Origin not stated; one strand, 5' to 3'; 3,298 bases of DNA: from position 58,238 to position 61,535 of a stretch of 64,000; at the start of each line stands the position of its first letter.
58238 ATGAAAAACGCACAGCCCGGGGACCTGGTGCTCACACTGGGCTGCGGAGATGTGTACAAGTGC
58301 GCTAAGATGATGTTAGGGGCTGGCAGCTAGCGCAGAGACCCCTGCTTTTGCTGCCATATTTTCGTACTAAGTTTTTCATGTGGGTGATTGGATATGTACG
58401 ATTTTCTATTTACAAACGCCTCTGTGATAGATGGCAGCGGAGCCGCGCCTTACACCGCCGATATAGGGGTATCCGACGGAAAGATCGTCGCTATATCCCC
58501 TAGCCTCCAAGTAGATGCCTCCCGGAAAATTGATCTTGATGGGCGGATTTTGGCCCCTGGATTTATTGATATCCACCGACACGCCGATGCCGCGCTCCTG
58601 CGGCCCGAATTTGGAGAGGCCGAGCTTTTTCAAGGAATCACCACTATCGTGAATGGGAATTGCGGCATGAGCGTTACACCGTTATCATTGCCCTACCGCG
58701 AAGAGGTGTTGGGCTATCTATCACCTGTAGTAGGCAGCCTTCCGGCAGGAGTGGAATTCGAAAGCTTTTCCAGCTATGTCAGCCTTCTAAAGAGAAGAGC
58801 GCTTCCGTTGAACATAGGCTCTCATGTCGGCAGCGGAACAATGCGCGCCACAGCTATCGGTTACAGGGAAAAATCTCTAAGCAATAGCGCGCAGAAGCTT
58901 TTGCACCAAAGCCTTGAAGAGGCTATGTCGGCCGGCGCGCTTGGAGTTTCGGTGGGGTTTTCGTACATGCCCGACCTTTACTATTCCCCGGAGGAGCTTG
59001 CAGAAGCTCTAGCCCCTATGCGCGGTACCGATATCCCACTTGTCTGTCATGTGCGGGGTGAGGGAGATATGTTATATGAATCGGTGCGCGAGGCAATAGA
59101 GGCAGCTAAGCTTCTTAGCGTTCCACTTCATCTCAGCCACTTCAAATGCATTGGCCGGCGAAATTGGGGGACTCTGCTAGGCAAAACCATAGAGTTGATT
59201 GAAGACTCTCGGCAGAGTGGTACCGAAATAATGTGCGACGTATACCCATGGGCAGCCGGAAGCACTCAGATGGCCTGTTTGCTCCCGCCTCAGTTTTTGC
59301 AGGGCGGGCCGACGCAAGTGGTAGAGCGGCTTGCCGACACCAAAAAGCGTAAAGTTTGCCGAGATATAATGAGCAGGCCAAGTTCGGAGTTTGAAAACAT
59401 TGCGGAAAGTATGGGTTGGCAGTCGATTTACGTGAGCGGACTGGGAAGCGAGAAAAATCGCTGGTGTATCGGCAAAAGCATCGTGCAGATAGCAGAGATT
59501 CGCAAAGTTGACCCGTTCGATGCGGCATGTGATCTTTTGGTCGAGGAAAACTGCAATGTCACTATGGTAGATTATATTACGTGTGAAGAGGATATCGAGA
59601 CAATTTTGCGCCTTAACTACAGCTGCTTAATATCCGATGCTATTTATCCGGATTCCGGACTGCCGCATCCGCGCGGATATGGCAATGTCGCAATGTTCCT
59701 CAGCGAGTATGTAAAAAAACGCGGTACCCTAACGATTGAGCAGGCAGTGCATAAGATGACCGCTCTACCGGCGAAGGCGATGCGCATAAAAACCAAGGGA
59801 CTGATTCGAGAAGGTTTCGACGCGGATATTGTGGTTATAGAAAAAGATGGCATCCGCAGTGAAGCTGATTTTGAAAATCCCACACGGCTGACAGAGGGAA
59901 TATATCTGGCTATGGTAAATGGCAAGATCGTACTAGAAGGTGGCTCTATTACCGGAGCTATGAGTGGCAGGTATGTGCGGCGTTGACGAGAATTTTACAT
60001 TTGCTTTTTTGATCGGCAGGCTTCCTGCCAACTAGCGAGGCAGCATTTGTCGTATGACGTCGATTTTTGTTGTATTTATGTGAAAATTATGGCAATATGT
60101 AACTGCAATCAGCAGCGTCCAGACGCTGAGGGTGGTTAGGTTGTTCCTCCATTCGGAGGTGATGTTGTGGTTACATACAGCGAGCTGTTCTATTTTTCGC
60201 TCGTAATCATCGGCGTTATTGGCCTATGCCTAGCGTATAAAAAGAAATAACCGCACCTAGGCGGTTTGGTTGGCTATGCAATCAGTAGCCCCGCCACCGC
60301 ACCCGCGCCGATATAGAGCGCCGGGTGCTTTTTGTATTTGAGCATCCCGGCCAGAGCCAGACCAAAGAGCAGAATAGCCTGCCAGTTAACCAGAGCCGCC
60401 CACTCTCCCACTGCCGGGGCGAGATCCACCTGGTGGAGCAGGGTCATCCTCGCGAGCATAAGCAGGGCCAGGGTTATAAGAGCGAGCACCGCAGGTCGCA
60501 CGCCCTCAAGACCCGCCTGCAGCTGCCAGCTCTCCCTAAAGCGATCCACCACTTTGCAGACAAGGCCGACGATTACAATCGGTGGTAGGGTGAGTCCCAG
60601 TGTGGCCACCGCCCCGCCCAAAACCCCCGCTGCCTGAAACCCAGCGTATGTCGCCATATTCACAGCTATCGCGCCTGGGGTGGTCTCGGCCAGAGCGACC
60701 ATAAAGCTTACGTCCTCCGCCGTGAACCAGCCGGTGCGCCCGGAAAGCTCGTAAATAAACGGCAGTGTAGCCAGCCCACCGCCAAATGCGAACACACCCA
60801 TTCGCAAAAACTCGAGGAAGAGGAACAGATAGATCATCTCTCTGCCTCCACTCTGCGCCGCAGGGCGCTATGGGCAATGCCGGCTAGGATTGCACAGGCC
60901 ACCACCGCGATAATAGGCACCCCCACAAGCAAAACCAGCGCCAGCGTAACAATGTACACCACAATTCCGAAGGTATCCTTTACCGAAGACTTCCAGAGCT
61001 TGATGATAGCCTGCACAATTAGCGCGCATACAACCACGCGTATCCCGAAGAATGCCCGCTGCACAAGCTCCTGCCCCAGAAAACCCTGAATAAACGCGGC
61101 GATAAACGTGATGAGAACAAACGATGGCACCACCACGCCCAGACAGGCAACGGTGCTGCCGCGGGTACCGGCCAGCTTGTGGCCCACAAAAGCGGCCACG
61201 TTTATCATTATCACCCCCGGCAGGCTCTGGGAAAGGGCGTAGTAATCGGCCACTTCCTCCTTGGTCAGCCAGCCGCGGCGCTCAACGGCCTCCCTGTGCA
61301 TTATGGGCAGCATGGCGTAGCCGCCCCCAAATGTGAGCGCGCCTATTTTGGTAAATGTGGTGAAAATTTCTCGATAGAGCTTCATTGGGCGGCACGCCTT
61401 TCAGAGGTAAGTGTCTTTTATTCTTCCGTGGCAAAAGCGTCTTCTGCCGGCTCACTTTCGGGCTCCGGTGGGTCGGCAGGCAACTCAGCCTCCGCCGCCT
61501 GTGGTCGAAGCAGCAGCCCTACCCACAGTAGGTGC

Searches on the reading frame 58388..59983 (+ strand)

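Call 55: search_protein_families(library=pfam, proteins=[window:58388-59983:+], max_evalue=0.001)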
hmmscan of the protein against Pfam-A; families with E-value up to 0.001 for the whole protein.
window:58388-59983:+ (532 aa): 2 families
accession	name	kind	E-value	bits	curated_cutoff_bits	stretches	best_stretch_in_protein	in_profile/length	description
PF07969.17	Amidohydro_3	-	2.2e-21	77.4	29.7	2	426-515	382-471/472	Amidohydrolase family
PF01979.26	Amidohydro_1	-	3.9e-16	59.7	25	2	436-515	268-345/345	Amidohydrolase family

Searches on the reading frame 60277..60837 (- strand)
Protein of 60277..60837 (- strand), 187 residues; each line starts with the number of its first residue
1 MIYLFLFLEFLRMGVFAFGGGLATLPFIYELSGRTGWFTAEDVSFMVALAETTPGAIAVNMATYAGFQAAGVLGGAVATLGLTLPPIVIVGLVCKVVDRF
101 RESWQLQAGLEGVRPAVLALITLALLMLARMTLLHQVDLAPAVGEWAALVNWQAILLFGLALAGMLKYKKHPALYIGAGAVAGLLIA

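Call 55: search_protein_families(library=pfam, proteins=[window:60277-60837:-], max_evalue=0.001)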
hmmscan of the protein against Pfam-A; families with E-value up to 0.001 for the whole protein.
window:60277-60837:- (187 aa): 1 family
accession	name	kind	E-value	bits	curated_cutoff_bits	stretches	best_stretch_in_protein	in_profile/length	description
PF02417.20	Chromate_transp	-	2.3e-36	125.8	28.6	1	6-184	3-166/166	Chromate transporter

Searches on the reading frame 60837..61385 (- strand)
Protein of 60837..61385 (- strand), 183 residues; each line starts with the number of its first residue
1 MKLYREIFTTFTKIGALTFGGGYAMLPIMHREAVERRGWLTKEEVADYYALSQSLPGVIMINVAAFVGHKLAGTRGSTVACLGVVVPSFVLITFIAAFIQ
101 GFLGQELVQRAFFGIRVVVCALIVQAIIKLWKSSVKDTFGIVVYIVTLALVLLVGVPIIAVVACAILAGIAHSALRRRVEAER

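Call 55: search_protein_families(library=pfam, proteins=[window:60837-61385:-], max_evalue=0.001)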
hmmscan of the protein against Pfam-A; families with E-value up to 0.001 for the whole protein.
window:60837-61385:- (183 aa): 1 family
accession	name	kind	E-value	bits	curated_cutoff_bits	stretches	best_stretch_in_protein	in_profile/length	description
PF02417.20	Chromate_transp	-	2.5e-49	167.9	28.6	1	6-170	2-166/166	Chromate transporter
